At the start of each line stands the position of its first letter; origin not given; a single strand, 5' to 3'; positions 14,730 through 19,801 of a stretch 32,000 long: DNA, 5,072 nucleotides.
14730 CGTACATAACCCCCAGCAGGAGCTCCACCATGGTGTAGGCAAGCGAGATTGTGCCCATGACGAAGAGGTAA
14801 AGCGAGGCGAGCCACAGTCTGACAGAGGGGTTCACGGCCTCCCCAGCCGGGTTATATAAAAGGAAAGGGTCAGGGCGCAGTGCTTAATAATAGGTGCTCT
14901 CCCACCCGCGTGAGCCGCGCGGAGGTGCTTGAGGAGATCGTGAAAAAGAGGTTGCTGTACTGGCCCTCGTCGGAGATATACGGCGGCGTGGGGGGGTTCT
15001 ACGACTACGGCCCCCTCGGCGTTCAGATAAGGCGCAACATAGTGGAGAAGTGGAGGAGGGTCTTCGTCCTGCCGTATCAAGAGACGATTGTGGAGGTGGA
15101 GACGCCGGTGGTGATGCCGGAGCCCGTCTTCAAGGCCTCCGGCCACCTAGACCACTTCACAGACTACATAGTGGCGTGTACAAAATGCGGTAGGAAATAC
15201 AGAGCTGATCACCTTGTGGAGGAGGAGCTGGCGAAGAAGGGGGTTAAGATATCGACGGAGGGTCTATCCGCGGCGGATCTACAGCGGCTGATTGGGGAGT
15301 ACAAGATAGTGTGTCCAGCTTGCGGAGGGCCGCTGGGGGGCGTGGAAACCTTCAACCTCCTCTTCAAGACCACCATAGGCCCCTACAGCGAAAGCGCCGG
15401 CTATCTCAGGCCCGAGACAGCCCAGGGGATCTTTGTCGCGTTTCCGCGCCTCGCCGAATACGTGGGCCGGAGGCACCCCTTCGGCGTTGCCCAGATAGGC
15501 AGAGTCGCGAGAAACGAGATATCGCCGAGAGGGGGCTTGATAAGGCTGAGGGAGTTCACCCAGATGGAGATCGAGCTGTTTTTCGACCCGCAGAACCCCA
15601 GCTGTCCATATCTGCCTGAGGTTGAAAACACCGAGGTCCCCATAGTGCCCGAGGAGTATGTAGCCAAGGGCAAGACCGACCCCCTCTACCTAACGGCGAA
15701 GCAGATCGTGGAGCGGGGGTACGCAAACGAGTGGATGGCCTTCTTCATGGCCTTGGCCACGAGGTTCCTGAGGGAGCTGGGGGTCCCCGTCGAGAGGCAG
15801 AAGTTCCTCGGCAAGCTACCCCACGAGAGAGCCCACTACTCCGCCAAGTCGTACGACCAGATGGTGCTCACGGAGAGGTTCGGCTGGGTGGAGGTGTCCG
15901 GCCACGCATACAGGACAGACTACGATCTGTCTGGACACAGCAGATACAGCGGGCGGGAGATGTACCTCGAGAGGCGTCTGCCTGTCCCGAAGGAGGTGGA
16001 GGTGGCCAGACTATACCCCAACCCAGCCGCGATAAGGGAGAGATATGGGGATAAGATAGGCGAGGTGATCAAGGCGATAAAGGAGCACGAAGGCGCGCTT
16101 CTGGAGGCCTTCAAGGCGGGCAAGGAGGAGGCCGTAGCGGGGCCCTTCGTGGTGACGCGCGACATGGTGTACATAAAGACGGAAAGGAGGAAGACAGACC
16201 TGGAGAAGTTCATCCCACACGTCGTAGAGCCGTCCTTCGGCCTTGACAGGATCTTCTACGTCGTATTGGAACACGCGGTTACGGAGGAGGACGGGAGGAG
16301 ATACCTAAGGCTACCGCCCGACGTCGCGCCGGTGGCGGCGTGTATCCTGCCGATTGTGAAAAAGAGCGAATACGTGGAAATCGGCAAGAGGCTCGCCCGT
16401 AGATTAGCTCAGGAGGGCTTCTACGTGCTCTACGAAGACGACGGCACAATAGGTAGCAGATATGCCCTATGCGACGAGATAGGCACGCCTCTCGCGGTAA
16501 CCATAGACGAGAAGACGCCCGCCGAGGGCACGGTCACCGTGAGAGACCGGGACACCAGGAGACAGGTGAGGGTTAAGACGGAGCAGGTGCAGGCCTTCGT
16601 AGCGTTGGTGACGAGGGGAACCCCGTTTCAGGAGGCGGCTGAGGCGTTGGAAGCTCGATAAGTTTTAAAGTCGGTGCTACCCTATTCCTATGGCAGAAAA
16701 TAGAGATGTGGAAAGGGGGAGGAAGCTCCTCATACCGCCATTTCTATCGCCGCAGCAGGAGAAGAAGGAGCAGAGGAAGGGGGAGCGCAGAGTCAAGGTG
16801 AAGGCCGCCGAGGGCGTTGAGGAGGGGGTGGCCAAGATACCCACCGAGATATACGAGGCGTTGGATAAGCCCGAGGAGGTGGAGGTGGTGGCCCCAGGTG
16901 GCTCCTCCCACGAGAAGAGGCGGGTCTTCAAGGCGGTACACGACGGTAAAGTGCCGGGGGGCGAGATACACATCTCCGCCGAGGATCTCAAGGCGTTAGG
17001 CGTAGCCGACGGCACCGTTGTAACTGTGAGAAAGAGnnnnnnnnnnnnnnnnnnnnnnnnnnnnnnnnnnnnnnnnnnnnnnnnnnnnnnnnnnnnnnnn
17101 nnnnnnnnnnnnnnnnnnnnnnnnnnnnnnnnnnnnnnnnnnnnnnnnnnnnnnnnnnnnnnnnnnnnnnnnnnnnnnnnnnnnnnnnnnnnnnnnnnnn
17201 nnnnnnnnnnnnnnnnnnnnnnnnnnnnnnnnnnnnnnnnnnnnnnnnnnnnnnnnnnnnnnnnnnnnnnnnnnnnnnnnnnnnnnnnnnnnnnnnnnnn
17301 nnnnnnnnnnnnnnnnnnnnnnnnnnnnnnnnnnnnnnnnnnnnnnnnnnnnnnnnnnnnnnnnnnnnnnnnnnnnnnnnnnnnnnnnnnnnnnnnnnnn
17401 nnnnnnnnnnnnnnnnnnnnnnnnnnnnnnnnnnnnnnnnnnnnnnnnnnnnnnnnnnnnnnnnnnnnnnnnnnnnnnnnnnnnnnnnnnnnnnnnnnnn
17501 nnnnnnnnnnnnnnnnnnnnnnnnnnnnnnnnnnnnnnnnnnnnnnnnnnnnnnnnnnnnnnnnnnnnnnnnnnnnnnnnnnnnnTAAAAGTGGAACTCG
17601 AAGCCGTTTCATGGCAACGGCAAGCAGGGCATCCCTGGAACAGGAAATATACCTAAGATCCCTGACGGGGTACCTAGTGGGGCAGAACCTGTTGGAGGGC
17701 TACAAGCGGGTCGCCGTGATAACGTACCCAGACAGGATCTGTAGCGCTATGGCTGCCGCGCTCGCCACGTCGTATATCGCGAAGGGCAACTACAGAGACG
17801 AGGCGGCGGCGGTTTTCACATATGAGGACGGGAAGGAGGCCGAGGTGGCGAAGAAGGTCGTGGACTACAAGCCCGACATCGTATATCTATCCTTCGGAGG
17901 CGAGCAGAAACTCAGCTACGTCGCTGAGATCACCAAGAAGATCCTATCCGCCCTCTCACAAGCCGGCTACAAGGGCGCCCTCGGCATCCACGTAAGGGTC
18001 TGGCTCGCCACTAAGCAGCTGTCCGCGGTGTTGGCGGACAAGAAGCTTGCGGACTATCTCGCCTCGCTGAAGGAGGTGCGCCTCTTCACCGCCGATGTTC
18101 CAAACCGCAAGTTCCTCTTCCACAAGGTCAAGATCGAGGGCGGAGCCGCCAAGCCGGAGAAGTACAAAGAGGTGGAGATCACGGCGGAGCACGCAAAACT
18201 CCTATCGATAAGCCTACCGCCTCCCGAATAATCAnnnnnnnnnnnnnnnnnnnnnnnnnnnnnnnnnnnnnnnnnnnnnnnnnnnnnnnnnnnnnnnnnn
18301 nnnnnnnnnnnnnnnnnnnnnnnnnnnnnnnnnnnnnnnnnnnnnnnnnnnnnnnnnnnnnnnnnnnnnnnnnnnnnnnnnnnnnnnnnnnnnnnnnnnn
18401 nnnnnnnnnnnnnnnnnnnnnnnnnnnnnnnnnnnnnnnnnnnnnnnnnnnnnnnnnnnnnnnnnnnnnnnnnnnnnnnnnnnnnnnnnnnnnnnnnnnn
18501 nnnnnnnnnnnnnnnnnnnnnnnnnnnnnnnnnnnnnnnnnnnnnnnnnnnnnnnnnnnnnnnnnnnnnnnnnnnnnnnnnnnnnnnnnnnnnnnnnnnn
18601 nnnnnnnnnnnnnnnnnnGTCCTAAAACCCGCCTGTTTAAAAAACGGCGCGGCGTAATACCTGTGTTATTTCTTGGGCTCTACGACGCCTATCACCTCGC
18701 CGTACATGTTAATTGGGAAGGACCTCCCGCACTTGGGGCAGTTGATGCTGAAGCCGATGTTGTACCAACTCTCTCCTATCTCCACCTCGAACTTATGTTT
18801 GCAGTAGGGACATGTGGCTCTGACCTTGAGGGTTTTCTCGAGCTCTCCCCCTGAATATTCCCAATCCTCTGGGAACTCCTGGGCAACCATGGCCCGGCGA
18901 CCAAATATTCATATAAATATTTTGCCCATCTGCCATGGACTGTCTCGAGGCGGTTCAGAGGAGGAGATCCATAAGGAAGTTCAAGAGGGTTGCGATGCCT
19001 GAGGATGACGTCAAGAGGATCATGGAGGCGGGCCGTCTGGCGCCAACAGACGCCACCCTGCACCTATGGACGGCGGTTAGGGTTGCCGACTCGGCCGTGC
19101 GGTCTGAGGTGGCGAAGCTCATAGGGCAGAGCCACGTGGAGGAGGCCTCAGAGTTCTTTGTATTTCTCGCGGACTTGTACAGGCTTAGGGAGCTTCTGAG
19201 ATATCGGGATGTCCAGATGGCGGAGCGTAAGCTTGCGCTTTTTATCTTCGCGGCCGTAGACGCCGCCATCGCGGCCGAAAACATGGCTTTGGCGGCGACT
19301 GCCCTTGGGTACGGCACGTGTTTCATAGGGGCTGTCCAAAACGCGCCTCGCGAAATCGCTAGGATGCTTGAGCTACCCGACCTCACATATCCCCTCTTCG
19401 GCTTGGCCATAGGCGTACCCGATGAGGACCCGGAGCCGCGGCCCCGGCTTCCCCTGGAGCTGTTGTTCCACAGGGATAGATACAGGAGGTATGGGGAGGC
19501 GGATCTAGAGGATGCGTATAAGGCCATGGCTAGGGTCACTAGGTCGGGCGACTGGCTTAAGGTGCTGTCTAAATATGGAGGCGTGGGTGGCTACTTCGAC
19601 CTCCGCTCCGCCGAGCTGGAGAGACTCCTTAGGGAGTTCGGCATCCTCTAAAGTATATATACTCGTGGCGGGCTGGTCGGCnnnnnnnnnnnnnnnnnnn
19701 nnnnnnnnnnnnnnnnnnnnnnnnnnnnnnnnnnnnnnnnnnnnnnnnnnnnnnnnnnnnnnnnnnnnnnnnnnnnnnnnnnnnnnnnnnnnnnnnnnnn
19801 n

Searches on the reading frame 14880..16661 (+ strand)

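Call 75: search_protein_families(library=pfam, proteins=[window:14880-16661:+], max_evalue=0.001)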
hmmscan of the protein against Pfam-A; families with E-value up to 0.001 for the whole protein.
window:14880-16661:+ (593 aa): 2 families
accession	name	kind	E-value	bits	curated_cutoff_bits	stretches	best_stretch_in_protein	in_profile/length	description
PF03129.25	HGTP_anticodon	-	1.3e-19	70.6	21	1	487-574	2-91/94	Anticodon binding domain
PF00587.30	tRNA-synt_2b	-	8.4e-06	26.4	29.3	1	175-237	12-73/179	tRNA synthetase class II core domain (G, H, P, S and T)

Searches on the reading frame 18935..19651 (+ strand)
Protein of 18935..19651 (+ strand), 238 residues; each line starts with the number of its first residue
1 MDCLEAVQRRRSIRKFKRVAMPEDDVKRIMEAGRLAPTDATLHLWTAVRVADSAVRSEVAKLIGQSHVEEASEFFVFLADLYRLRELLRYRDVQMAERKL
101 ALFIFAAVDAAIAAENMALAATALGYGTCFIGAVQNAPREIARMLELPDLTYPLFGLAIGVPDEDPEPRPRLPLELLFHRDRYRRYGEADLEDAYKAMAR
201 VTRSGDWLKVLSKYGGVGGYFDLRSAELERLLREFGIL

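Call 75: search_protein_families(library=pfam, proteins=[window:18935-19651:+], max_evalue=0.001)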
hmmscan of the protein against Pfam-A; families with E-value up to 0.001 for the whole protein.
window:18935-19651:+ (238 aa): 2 families
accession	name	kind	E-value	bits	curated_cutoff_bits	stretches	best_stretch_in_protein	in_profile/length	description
PF00881.29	Nitroreductase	-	5.6e-23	82.4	23.5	1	8-160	2-166/167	Nitroreductase family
PF14512.11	TM1586_NiRdase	-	3.3e-07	30.6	27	0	115-179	89-150/215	Putative TM nitroreductase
